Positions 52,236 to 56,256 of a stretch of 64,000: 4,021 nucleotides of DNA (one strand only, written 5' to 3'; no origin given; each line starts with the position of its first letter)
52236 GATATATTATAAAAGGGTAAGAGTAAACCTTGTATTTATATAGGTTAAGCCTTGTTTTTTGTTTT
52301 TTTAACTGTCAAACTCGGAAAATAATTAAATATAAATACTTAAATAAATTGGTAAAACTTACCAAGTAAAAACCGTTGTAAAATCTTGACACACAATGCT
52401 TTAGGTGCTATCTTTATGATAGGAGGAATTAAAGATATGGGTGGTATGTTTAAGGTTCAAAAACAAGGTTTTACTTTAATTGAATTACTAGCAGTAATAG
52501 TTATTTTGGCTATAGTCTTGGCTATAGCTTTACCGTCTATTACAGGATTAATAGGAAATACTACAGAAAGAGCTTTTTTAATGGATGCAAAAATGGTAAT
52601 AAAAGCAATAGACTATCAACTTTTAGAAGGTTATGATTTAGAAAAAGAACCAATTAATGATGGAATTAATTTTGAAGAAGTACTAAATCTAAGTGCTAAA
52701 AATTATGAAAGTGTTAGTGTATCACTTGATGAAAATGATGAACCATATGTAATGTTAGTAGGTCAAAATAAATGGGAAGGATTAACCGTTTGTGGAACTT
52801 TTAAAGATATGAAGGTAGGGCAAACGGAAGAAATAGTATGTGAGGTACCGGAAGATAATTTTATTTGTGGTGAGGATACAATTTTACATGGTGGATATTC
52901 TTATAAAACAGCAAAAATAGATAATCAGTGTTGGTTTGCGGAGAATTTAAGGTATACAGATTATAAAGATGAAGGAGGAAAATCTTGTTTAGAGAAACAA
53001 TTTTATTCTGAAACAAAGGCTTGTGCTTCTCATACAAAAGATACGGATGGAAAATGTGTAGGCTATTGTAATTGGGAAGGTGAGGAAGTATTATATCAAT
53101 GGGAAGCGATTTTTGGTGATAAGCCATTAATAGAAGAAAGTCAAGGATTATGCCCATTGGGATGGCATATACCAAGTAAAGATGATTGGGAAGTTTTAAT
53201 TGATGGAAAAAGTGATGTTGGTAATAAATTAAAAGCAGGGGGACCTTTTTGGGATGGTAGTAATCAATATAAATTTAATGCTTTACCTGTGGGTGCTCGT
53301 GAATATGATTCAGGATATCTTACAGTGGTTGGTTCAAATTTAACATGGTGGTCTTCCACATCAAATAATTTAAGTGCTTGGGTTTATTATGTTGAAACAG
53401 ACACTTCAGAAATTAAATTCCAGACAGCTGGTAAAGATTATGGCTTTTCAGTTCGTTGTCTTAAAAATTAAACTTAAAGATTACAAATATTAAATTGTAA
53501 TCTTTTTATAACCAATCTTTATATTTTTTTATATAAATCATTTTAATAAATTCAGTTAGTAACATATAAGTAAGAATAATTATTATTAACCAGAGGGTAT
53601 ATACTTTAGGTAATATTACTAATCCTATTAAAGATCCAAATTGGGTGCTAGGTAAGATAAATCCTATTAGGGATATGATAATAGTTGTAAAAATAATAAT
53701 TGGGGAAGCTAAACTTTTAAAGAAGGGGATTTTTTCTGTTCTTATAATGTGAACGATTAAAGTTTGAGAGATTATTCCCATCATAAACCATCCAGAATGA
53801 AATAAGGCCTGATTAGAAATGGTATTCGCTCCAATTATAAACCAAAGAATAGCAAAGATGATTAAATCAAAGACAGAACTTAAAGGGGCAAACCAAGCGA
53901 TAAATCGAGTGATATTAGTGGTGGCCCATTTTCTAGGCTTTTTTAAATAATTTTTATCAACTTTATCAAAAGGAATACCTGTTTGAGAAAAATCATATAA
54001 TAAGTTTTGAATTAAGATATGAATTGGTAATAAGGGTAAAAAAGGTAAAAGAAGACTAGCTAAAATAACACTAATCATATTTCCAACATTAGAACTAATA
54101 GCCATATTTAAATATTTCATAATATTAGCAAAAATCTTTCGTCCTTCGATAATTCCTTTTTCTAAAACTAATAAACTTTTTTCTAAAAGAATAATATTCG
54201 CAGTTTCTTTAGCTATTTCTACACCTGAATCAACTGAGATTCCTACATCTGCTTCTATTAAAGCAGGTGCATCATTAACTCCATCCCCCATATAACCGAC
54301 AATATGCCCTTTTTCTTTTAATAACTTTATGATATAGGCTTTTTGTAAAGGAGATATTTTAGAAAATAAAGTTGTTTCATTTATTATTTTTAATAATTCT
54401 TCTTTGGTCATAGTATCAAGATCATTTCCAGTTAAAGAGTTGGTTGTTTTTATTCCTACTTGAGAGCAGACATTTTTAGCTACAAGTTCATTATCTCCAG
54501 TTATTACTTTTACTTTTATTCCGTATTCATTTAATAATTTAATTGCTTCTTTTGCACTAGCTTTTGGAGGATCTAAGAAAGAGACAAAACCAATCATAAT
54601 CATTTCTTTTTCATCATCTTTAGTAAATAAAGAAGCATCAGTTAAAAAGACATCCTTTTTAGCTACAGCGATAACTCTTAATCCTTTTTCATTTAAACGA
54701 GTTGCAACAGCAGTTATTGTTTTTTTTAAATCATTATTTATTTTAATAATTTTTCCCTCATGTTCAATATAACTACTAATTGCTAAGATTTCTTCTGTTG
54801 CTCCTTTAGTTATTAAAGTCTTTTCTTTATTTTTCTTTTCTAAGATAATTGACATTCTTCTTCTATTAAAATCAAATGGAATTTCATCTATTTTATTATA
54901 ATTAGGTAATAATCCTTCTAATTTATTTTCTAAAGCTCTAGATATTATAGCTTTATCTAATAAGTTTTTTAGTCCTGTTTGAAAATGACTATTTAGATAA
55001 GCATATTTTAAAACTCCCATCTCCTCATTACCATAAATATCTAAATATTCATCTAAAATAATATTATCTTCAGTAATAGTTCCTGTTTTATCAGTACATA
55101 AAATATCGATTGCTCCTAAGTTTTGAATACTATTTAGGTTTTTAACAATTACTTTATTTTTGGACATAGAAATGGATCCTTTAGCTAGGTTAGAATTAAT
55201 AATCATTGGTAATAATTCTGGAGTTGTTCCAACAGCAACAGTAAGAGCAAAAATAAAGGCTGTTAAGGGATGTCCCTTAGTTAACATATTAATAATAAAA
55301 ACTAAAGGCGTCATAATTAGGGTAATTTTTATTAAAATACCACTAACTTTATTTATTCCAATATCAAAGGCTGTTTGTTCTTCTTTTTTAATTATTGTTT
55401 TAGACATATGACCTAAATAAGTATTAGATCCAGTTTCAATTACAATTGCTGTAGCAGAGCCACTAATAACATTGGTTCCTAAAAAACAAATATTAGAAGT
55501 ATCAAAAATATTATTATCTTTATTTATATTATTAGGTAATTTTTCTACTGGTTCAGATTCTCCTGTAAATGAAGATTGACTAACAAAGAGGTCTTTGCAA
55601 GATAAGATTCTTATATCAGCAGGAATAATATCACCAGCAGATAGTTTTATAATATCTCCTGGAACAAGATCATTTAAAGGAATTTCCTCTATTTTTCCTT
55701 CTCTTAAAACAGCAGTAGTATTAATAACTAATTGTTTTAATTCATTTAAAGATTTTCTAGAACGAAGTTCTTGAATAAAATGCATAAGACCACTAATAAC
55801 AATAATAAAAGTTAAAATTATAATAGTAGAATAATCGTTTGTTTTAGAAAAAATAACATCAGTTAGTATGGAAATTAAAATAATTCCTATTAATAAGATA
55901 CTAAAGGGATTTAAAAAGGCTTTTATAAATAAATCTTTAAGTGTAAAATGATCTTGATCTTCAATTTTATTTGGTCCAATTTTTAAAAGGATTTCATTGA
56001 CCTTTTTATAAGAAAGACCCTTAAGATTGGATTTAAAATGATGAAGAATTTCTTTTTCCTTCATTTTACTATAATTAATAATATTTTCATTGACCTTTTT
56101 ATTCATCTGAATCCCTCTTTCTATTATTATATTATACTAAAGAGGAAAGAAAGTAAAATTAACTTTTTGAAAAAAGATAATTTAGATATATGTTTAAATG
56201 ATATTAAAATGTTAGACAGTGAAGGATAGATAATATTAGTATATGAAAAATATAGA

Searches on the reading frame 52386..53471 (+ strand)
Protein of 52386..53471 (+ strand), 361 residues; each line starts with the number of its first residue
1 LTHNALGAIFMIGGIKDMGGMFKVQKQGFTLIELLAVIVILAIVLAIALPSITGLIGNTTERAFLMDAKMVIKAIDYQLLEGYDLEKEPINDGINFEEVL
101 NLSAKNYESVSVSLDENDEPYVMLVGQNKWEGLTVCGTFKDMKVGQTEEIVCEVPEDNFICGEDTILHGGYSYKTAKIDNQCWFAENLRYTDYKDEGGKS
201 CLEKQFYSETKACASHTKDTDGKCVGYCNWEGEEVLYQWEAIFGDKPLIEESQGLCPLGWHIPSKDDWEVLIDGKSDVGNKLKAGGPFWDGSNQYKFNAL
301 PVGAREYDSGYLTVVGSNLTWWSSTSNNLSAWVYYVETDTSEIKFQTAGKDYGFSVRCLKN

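Call 30: search_protein_families(library=pfam, proteins=[window:52386-53471:+], max_evalue=0.001)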
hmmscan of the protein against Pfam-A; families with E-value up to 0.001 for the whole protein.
window:52386-53471:+ (361 aa): 2 families
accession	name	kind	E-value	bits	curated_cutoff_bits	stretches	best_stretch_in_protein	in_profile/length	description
PF09603.15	Fib_succ_major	-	8.8e-26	91.7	33.9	1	177-360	2-187/187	Fibrobacter succinogenes major domain (Fib_succ_major)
PF07963.17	N_methyl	-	5.8e-08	32.4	21.2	1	26-49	4-27/27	Prokaryotic N-terminal methylation motif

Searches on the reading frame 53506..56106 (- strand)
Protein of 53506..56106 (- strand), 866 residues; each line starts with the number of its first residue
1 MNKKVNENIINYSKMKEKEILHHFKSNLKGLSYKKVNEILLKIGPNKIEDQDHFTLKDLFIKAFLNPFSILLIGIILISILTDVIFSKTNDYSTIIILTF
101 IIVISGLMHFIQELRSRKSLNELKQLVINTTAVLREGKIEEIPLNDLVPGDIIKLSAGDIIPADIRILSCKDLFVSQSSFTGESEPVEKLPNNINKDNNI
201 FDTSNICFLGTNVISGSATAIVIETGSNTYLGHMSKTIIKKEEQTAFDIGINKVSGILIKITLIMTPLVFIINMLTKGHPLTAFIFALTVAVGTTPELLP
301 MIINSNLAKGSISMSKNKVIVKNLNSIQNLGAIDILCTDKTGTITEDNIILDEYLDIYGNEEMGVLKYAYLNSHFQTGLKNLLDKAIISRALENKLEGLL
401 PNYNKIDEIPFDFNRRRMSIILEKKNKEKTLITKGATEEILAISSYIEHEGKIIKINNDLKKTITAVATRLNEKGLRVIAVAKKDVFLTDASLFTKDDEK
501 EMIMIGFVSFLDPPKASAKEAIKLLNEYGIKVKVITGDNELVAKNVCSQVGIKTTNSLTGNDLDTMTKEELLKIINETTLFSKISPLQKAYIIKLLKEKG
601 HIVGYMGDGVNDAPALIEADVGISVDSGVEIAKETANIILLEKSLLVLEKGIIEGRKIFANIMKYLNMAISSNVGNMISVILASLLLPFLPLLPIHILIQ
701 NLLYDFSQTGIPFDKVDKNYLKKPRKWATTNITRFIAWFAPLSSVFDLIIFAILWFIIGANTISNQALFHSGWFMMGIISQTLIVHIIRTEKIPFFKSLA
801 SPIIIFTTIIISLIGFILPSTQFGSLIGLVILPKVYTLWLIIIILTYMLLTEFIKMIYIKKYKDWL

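Call 30: search_protein_families(library=pfam, proteins=[window:53506-56106:-], max_evalue=0.001)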
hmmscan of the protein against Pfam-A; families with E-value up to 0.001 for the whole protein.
window:53506-56106:- (866 aa): 5 families
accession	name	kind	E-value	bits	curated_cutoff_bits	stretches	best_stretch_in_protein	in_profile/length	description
PF00122.25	E1-E2_ATPase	-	8.2e-43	146.5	28.1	1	128-317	4-181/181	E1-E2 ATPase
PF00689.26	Cation_ATPase_C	-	7.1e-17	62.2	27.3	1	689-857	1-175/175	Cation transporting ATPase, C-terminus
PF00702.32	Hydrolase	-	9e-16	59.3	26.4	1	508-620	91-191/191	haloacid dehalogenase-like hydrolase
PF00690.31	Cation_ATPase_N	-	2.1e-10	40.5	20.4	1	13-79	2-69/69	Cation transporter/ATPase, N-terminus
PF13246.12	Cation_ATPase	-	2.4e-09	37.5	21.7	1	386-447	27-91/91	Cation transport ATPase (P-type)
